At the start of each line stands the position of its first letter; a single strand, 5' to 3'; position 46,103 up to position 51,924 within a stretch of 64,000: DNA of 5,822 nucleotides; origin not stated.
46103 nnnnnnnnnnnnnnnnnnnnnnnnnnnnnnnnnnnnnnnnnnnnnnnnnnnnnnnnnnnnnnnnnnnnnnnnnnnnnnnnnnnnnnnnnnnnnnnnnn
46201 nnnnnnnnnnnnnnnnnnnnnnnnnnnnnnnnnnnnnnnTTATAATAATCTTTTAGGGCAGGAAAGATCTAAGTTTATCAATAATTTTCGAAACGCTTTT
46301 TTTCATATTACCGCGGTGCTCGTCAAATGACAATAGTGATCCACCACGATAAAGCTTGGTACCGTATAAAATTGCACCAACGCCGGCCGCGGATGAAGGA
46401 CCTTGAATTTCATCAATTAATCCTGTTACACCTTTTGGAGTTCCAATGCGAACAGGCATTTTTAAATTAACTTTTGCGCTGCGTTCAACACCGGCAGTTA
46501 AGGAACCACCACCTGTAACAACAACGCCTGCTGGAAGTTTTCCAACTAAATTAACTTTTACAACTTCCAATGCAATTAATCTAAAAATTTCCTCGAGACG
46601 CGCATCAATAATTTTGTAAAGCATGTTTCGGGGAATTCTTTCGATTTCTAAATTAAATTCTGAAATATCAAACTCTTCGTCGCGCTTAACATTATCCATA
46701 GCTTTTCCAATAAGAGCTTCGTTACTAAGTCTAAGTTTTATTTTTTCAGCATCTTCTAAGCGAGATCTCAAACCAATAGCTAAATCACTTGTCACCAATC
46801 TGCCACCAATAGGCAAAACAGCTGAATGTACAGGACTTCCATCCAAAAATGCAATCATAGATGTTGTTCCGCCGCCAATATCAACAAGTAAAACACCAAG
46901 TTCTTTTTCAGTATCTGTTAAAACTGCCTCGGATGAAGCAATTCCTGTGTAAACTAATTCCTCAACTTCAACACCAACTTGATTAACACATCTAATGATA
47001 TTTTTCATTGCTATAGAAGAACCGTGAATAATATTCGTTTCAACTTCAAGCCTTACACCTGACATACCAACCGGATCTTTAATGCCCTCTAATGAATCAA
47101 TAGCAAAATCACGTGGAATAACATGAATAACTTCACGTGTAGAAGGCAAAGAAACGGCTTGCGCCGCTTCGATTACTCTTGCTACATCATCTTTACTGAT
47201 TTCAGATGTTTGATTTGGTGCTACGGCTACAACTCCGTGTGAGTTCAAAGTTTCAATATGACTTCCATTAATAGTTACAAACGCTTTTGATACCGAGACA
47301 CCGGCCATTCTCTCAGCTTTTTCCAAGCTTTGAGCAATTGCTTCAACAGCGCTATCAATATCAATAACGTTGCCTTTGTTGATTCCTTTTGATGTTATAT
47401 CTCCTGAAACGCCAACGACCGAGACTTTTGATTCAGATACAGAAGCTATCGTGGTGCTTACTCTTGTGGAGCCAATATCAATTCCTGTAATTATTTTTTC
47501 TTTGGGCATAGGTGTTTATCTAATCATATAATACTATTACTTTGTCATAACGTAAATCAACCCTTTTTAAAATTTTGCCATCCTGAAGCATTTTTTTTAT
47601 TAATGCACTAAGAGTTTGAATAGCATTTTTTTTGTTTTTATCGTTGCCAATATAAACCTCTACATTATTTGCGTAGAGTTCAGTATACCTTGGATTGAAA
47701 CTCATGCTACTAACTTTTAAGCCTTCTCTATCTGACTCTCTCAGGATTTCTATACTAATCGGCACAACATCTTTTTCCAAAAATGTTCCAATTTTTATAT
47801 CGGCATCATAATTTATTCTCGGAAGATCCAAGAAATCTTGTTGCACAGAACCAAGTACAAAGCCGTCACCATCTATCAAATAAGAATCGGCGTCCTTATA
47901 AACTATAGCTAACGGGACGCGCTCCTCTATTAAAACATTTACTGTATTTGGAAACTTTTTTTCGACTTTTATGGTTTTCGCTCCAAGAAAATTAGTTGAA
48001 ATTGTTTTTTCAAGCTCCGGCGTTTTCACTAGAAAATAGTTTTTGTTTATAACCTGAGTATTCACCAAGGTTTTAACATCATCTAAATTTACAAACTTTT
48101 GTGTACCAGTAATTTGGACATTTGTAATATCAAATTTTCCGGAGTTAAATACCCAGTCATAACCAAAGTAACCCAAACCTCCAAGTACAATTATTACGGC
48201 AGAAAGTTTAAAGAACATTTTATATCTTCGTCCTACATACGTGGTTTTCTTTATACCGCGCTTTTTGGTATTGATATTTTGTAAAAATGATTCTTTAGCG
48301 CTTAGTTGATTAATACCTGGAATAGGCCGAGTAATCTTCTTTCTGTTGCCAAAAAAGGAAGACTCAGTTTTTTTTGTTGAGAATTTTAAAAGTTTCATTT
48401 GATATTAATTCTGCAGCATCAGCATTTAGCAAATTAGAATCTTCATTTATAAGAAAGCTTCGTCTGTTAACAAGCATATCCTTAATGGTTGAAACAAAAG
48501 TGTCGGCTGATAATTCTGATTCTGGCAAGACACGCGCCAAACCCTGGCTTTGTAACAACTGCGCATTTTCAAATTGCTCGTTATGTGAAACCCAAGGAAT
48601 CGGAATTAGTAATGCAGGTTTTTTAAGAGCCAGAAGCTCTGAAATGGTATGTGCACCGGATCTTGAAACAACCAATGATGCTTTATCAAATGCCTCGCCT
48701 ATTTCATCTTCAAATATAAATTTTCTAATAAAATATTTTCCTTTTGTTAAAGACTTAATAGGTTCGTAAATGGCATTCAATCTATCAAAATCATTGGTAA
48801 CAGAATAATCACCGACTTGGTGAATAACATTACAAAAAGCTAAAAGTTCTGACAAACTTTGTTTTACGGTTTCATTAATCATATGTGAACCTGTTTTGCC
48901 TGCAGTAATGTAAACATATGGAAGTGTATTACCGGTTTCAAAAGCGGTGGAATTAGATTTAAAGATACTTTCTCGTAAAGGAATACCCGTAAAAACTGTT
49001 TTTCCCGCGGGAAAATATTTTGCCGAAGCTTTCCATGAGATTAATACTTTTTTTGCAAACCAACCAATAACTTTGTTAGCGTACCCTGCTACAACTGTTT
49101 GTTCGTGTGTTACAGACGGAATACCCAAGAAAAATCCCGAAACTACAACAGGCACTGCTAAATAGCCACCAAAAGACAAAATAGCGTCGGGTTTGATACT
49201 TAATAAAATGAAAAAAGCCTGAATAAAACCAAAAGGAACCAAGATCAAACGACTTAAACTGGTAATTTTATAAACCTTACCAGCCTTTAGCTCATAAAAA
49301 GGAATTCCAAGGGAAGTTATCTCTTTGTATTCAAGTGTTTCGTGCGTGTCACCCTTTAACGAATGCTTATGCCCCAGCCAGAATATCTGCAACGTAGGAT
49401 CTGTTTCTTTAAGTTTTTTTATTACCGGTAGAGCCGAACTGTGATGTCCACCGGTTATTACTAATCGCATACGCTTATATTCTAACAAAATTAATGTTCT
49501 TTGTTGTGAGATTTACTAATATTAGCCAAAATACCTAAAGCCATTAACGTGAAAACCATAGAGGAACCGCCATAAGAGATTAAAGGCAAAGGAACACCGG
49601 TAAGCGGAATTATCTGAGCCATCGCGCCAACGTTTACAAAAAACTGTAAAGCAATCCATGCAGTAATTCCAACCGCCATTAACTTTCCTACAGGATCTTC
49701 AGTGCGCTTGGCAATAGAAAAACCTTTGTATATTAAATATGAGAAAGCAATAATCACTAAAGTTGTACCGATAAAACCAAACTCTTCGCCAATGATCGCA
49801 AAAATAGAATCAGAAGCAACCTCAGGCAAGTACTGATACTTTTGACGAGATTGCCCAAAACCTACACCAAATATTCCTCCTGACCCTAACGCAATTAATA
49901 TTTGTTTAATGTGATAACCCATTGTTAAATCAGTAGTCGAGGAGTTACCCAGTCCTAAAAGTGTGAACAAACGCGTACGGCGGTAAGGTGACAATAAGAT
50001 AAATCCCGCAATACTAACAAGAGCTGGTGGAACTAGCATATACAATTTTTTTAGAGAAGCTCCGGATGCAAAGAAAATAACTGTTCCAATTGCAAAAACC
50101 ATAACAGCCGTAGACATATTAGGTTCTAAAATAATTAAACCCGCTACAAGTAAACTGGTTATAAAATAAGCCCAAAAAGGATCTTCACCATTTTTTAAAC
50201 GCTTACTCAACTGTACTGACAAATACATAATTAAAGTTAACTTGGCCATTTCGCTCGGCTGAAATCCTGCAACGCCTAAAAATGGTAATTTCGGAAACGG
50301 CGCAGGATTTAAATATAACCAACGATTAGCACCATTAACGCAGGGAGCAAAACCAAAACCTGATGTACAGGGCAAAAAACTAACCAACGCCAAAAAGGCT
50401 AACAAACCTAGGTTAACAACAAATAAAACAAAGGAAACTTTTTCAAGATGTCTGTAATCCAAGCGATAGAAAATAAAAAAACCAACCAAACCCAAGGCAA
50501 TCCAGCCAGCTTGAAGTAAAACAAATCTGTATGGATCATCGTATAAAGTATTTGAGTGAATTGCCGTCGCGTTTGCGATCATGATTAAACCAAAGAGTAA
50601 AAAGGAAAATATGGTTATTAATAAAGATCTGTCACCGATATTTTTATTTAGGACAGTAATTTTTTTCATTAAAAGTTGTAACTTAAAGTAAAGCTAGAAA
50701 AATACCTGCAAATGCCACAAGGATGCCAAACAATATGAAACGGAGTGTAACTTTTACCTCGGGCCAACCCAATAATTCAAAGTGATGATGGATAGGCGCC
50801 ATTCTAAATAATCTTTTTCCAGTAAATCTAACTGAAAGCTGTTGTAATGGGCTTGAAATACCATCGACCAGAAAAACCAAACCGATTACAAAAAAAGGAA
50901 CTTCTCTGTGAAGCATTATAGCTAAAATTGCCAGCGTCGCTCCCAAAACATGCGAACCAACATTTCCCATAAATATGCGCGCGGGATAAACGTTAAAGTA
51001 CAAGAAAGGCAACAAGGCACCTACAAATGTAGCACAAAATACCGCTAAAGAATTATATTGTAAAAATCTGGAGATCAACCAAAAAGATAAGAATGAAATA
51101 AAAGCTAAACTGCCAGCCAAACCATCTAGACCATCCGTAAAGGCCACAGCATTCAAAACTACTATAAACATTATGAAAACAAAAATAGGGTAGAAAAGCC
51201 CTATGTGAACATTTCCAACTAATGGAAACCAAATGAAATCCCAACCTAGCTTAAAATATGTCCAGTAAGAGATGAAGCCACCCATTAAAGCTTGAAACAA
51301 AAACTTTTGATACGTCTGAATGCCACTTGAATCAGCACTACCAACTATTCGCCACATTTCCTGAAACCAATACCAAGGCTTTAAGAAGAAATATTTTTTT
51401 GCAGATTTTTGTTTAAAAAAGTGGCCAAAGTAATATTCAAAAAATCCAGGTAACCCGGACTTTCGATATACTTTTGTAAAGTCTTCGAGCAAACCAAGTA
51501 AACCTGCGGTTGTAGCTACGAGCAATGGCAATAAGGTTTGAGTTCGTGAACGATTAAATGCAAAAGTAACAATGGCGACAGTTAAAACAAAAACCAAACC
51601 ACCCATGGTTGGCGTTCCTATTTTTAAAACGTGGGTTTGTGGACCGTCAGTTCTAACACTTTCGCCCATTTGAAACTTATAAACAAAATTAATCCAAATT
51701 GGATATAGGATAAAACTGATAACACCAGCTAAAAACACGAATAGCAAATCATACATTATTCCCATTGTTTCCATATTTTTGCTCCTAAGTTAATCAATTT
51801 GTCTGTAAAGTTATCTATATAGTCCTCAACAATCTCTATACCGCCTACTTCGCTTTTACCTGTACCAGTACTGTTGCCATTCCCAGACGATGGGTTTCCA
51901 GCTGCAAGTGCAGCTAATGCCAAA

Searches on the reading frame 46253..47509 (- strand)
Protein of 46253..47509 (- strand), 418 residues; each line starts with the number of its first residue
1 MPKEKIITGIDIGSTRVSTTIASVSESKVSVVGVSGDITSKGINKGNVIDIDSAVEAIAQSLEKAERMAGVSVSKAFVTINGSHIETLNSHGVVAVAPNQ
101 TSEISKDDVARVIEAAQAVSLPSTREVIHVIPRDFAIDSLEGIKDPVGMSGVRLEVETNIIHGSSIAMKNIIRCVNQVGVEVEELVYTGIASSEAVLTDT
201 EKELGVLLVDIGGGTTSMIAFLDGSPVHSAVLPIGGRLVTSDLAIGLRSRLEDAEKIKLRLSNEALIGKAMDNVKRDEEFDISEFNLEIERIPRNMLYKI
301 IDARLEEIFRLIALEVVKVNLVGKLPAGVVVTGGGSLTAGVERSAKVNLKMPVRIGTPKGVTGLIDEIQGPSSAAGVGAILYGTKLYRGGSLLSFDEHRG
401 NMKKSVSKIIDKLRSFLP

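Call 10: search_protein_families(library=pfam, proteins=[window:46253-47509:-], max_evalue=0.001)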
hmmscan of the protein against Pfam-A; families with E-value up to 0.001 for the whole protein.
window:46253-47509:- (418 aa): 5 families
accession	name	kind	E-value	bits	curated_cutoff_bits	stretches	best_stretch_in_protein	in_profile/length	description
PF14450.12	FtsA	-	5.9e-32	111.1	31.8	2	208-378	2-127/127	Cell division protein FtsA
PF02491.25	SHS2_FTSA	-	1e-28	99.9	25.4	1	82-161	1-78/79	SHS2 domain inserted in FTSA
PF06277.17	EutA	-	4e-07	29.7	27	1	198-246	137-185/475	Ethanolamine utilisation protein EutA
PF06723.19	MreB_Mbl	-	5.5e-06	25.9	27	1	171-356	112-304/327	MreB/Mbl protein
PF00022.25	Actin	-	0.00016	20.8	27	0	206-250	144-190/410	Actin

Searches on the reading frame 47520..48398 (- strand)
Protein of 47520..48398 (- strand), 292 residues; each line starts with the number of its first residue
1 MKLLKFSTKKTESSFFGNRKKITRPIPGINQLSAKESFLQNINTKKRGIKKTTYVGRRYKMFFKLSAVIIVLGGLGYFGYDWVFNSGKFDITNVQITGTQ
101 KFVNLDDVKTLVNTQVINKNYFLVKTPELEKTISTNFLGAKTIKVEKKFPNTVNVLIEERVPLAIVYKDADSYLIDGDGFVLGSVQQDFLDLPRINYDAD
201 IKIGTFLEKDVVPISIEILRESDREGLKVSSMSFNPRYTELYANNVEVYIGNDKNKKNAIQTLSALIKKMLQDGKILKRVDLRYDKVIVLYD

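Call 10: search_protein_families(library=pfam, proteins=[window:47520-48398:-], max_evalue=0.001)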
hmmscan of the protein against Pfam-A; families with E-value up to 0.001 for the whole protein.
window:47520-48398:- (292 aa): 2 families
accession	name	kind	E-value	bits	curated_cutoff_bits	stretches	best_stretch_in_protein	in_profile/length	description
PF08478.15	POTRA_1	-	8.7e-09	36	23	1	90-160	2-69/69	POTRA domain, FtsQ-type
PF03799.20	FtsQ_DivIB_C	-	4.9e-06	27.8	21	1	164-283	1-114/114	Cell division protein FtsQ/DivIB, C-terminal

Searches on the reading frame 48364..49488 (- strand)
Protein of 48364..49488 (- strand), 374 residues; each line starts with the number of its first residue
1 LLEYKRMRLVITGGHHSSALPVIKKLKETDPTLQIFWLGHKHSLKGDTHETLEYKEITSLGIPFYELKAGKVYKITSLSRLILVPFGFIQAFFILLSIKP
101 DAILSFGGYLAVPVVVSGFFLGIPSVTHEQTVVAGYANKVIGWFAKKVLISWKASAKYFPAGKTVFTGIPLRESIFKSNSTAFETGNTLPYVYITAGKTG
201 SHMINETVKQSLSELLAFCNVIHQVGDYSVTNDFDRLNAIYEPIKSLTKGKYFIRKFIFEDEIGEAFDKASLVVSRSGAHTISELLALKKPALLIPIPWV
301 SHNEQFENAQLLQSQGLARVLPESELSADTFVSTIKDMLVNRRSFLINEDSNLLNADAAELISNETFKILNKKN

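Call 10: search_protein_families(library=pfam, proteins=[window:48364-49488:-], max_evalue=0.001)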
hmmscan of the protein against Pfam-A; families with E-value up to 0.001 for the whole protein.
window:48364-49488:- (374 aa): 2 families
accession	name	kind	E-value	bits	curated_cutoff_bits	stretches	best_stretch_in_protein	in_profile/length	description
PF04101.22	Glyco_tran_28_C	-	2.9e-25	89.6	22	1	192-352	2-153/166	Glycosyltransferase family 28 C-terminal domain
PF03033.26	Glyco_transf_28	-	2.9e-18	66.7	26.2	1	12-150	8-139/139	Glycosyltransferase family 28 N-terminal domain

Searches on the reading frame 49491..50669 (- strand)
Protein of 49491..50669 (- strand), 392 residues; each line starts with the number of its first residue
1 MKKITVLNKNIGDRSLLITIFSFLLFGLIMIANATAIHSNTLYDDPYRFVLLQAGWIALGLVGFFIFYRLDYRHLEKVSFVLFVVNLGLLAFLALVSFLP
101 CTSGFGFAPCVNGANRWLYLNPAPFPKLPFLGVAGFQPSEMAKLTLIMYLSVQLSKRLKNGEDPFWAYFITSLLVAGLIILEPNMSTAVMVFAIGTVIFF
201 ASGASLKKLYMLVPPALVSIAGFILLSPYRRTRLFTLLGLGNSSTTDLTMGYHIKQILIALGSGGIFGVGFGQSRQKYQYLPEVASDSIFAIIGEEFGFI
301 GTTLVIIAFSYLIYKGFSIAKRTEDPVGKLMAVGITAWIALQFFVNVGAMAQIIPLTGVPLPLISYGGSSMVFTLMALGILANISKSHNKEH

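Call 10: search_protein_families(library=pfam, proteins=[window:49491-50669:-], max_evalue=0.001)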
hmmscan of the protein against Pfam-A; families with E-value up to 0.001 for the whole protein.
window:49491-50669:- (392 aa): 1 family
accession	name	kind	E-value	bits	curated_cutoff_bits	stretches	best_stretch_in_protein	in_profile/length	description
PF01098.24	FTSW_RODA_SPOVE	-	4.3e-91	306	26.4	1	16-389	3-355/356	Cell cycle protein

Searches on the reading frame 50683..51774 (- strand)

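Call 10: search_protein_families(library=pfam, proteins=[window:50683-51774:-], max_evalue=0.001)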
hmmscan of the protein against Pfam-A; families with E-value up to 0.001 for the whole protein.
window:50683-51774:- (363 aa): 1 family
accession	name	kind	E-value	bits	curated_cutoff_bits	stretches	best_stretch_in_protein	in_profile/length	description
PF00953.26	Glycos_transf_4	-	3.1e-28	99.2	27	1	148-288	19-159/160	Glycosyl transferase family 4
